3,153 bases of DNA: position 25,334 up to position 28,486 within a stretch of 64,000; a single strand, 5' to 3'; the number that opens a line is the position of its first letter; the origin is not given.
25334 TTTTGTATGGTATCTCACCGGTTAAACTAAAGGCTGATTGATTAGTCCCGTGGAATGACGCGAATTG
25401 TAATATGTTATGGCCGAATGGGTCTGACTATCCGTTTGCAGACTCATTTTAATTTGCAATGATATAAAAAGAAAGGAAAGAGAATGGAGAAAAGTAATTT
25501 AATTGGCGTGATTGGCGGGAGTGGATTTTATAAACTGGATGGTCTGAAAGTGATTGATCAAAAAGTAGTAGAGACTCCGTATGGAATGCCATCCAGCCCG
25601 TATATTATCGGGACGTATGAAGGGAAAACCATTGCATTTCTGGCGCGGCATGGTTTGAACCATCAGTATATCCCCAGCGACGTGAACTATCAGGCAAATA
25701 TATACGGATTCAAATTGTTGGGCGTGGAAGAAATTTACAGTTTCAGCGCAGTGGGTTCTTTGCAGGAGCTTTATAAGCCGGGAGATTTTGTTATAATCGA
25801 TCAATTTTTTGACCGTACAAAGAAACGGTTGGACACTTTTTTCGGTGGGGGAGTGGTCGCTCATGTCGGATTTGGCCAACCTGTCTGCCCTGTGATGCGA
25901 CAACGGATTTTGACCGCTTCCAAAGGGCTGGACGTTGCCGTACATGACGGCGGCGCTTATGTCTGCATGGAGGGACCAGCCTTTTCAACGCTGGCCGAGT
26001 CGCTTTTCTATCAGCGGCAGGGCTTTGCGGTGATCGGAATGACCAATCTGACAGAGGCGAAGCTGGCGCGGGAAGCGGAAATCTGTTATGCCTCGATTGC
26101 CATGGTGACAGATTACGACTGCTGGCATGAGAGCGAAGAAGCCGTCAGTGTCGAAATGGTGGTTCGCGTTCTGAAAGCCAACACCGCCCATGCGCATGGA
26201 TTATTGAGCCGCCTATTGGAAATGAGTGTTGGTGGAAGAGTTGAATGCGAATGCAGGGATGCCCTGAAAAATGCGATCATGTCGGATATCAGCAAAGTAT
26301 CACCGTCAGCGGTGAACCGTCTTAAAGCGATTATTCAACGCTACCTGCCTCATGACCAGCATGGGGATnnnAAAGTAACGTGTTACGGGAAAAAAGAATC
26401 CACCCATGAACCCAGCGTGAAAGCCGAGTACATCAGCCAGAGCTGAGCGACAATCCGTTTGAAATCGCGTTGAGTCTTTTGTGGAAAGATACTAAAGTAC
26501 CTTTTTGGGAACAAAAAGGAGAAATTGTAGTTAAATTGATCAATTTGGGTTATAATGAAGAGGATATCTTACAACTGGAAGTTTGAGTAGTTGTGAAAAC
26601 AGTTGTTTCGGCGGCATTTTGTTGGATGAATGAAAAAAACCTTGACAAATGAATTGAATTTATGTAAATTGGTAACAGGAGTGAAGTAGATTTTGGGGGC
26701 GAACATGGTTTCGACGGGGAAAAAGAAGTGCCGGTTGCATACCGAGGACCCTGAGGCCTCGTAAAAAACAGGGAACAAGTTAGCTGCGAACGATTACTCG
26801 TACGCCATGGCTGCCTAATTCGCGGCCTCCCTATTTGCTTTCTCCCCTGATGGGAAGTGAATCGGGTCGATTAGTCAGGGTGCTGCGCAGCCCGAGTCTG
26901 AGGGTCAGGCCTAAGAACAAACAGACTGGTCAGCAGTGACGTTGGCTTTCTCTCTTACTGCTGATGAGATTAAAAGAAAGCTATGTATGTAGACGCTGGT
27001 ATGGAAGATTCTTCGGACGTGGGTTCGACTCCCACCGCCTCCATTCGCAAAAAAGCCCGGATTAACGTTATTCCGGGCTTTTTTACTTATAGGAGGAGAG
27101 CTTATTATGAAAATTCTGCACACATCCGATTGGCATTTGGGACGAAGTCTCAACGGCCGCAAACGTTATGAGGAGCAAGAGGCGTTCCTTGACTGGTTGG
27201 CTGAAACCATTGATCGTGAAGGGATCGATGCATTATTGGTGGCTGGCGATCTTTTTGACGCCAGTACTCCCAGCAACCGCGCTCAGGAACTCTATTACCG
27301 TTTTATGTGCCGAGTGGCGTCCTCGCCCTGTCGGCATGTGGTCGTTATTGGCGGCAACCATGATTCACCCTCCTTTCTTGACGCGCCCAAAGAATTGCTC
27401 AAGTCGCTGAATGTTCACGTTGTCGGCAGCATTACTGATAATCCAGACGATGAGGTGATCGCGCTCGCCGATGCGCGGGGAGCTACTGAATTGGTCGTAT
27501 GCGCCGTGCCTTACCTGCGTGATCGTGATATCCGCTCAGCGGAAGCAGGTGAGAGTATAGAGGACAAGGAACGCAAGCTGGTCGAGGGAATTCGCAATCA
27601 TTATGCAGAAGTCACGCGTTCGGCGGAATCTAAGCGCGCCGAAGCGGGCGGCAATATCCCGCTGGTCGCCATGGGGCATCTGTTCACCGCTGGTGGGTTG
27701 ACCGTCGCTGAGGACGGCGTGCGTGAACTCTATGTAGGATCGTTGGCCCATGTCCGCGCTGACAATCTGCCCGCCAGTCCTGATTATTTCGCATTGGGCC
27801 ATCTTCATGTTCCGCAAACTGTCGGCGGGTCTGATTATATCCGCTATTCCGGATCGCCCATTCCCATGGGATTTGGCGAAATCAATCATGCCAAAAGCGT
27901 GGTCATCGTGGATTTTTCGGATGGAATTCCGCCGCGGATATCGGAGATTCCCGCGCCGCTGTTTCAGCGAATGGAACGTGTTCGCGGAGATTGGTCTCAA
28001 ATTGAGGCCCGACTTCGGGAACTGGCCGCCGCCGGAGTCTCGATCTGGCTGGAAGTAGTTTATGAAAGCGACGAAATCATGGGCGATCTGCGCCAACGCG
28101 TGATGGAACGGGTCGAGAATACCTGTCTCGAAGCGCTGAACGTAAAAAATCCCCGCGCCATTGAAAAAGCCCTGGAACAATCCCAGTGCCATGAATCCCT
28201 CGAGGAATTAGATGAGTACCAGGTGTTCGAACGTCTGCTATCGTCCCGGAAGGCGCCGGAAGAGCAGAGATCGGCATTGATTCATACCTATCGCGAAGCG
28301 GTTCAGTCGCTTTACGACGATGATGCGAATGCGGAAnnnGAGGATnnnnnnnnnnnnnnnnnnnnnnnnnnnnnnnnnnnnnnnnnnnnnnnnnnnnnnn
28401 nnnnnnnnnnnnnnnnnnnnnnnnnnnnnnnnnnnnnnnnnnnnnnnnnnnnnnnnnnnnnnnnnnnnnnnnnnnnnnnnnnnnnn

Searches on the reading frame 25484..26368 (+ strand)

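Call 9: search_protein_families(library=pfam, proteins=[window:25484-26368:+])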
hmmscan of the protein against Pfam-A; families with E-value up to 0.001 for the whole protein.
window:25484-26368:+ (295 aa): 1 family
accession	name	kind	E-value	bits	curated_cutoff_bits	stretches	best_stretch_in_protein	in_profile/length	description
PF01048.26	PNP_UDP_1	-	1e-39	136.8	25.1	1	7-246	2-233/233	Phosphorylase superfamily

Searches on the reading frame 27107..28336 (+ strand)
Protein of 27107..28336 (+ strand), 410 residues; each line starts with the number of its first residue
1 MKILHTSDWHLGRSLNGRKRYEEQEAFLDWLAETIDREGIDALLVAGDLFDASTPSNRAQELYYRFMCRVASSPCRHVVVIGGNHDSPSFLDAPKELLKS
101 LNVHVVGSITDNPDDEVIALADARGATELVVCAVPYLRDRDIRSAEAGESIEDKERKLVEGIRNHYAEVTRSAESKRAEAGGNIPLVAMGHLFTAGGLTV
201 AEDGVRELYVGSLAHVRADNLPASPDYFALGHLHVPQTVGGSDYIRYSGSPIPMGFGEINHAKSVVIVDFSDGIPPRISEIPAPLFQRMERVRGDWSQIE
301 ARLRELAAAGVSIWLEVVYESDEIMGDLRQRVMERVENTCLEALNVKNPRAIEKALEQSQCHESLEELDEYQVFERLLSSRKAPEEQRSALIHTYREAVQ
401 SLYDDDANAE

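Call 33: search_protein_families(library=pfam, proteins=[window:27107-28336:+])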
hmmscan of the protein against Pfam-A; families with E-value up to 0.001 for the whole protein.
window:27107-28336:+ (410 aa): 3 families
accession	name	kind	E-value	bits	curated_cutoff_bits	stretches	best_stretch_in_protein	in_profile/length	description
PF00149.33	Metallophos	-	2.1e-14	54.8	21.5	1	1-235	1-190/191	Calcineurin-like phosphoesterase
PF12320.13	SbcD_C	-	1.6e-13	51.3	24.4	1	286-379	2-91/94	Type 5 capsule protein repressor C-terminal domain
PF12850.12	Metallophos_2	-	4e-06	27.3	27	1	1-237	1-120/154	Calcineurin-like phosphoesterase superfamily domain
